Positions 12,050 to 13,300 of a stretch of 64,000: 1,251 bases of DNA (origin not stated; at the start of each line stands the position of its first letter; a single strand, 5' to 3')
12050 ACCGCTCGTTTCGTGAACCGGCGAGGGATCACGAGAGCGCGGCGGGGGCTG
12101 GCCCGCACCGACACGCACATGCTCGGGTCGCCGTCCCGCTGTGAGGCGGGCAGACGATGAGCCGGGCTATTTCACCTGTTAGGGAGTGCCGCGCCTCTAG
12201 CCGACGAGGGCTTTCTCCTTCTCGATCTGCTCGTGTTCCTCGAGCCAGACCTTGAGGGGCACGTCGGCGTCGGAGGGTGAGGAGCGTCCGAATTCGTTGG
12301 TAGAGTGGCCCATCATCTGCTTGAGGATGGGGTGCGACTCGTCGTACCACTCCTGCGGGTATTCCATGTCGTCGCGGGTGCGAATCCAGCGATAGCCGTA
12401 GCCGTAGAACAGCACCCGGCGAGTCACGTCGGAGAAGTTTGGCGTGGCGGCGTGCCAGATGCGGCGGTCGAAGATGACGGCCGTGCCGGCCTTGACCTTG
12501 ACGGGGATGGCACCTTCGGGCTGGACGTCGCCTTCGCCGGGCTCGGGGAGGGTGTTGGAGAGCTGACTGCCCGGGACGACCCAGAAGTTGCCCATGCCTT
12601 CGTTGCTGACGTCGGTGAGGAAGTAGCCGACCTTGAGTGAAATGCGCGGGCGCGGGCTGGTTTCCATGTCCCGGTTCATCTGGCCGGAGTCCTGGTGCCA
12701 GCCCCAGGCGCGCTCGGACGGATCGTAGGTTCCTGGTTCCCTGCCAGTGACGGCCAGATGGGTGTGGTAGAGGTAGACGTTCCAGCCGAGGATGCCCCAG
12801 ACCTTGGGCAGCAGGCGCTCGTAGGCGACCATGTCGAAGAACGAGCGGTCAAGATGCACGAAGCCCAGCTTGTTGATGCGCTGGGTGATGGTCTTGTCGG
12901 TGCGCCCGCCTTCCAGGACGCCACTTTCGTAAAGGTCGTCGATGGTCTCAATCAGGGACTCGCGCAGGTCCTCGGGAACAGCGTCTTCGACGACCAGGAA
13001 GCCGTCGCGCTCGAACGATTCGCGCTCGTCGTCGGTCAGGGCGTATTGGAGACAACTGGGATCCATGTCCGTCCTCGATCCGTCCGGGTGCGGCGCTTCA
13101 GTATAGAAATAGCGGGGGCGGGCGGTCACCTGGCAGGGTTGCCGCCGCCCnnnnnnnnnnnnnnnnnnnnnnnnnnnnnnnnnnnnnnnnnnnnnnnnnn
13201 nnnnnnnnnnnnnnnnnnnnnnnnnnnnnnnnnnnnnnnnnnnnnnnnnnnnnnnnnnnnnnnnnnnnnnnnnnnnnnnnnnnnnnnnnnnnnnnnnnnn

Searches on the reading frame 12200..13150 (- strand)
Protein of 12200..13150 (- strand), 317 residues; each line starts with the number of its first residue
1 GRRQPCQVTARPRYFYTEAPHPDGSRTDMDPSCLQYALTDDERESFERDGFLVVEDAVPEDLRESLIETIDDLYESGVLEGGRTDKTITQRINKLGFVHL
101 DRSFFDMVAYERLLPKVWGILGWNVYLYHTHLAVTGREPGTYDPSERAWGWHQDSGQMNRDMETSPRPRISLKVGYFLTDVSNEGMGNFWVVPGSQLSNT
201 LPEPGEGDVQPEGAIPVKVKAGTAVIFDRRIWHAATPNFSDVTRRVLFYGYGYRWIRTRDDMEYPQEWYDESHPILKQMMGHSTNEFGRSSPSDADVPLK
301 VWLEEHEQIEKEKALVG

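Call 37: search_protein_families(library=pfam, proteins=[window:12200-13150:-], max_evalue=0.001)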
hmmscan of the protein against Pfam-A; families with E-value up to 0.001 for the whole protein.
window:12200-13150:- (317 aa): 1 family
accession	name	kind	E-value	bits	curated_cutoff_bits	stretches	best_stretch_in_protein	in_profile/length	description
PF05721.19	PhyH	-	7.9e-21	75.7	22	1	46-246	1-213/213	Phytanoyl-CoA dioxygenase (PhyH)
